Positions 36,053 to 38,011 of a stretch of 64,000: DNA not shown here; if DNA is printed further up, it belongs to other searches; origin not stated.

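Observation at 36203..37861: Single-polypeptide MocA + XdhC/CoxI + YHS fusion next to a form-I Mo-Cu CO dehydrogenase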

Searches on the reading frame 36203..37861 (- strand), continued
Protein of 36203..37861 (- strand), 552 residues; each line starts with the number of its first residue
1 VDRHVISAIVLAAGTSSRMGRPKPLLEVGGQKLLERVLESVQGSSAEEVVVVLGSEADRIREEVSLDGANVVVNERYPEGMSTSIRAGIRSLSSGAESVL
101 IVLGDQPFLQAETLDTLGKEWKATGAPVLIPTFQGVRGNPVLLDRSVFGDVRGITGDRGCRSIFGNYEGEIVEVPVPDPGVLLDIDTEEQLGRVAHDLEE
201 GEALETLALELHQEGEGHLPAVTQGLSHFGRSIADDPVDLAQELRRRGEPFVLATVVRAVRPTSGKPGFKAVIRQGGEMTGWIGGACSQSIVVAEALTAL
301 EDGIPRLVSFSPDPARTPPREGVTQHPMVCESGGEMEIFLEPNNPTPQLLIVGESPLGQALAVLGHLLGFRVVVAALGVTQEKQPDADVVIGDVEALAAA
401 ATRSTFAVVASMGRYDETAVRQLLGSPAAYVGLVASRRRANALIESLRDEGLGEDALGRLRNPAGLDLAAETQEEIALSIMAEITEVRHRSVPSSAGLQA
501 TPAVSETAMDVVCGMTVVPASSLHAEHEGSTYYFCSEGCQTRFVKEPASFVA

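Call 69: search_protein_families(library=pfam, proteins=[L077:742-3051:+, L077:3115-4200:+, L077:4233-5594:+, L077:5503-6648:+, L077:6645-7610:+, L077:8014-9945:+, L077:15-1139:+, L077:11383-13401:+], max_evalue=0.001)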
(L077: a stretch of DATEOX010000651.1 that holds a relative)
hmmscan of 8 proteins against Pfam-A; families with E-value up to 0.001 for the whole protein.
L077:742-3051:+ (769 aa): 3 families
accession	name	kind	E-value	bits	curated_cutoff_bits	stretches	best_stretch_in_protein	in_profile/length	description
PF05050.19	Methyltransf_21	-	6.5e-11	43.1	22.7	1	584-729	1-152/173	Methyltransferase FkbM domain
PF02475.24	TRM5-TYW2_MTfase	-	5.5e-05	23.6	28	1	572-629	30-87/164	TRM5/TYW2 methyltransferase domain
PF05575.17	V_cholerae_RfbT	-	0.00058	19.7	27.9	1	570-706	71-207/286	Vibrio cholerae RfbT protein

L077:3115-4200:+ (361 aa): 5 families
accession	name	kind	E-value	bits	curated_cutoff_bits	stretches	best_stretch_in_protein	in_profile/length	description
PF00107.32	ADH_zinc_N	-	4.7e-26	91.7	31.8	1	188-309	1-127/129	Zinc-binding dehydrogenase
PF08240.17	ADH_N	-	1.5e-25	89.9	23.5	1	28-149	2-104/104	Alcohol dehydrogenase GroES-like domain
PF13602.12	ADH_zinc_N_2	-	1.7e-06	29.4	27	1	220-333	1-123/134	Zinc-binding dehydrogenase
PF02826.25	2-Hacid_dh_C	-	7e-06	26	25.1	1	177-222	35-80/178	D-isomer specific 2-hydroxyacid dehydrogenase, NAD binding domain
PF01262.27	AlaDh_PNT_C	-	0.00081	19.3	23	0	178-248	28-100/214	Alanine dehydrogenase/PNT, C-terminal domain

L077:4233-5594:+ (453 aa): 8 families
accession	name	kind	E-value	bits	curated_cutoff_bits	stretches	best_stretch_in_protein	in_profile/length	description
PF12804.13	NTP_transf_3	-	3.2e-39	135.1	27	1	4-161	1-157/160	MobA-like NTP transferase domain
PF13478.12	XdhC_C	-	6.1e-28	98.3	29.7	1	258-390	1-125/125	XdhC Rossmann domain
PF01128.25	IspD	-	1.3e-08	35.3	27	1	3-123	2-125/221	2-C-methyl-D-erythritol 4-phosphate cytidylyltransferase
PF04945.19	YHS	-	1.6e-06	28.4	30.3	1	412-449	2-38/47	YHS domain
PF02348.25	CTP_transf_3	-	2.5e-06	27.9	22.6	1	4-118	2-117/217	Cytidylyltransferase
PF00483.29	NTP_transferase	-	1.6e-05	25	21.2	0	4-120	2-129/245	Nucleotidyl transferase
PF06467.20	zf-FCS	-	0.00023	21.3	22.4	1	425-447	17-39/39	MYM-type Zinc finger with FCS sequence motif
PF24273.1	TRASH_HVO_1752_C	-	0.00029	21.4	27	1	416-449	7-38/47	HVO_1752, C-terminal TRASH domain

L077:5503-6648:+ (381 aa): 2 families
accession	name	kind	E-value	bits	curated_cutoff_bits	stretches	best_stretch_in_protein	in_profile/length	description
PF13478.12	XdhC_C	-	1.9e-39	135.5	29.7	1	222-364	1-125/125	XdhC Rossmann domain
PF02625.21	XdhC_CoxI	-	3.7e-22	78.5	24.3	1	40-105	2-66/68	XdhC and CoxI family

L077:6645-7610:+ (321 aa): 1 family
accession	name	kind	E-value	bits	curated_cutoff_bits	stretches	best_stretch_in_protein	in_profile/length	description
PF00994.29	MoCF_biosynth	-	0.00071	19.7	26.6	0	170-284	14-142/144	Probable molybdopterin binding domain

L077:8014-9945:+ (643 aa): 0 families

L077:15-1139:+ (374 aa): 1 family
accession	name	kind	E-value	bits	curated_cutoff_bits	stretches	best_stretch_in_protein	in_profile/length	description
PF14028.11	Lant_dehydr_C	-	9.1e-60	203.4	24.4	1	104-358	1-253/255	Lantibiotic biosynthesis dehydratase C-term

L077:11383-13401:+ (672 aa): 2 families
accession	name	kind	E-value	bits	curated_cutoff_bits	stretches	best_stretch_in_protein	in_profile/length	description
PF05649.18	Peptidase_M13_N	-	9.6e-119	397.6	32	1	38-416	2-381/381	Peptidase family M13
PF01431.27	Peptidase_M13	-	2e-65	220.7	24.5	1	468-669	1-205/205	Peptidase family M13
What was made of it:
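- One YHS-bearing variant (L077) is not next to any XDH-family enzyme (call 69).
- Tried and rejected: It proved to be a different MocA-XdhC_C-YHS variant with a sub-threshold YHS score (call 69).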
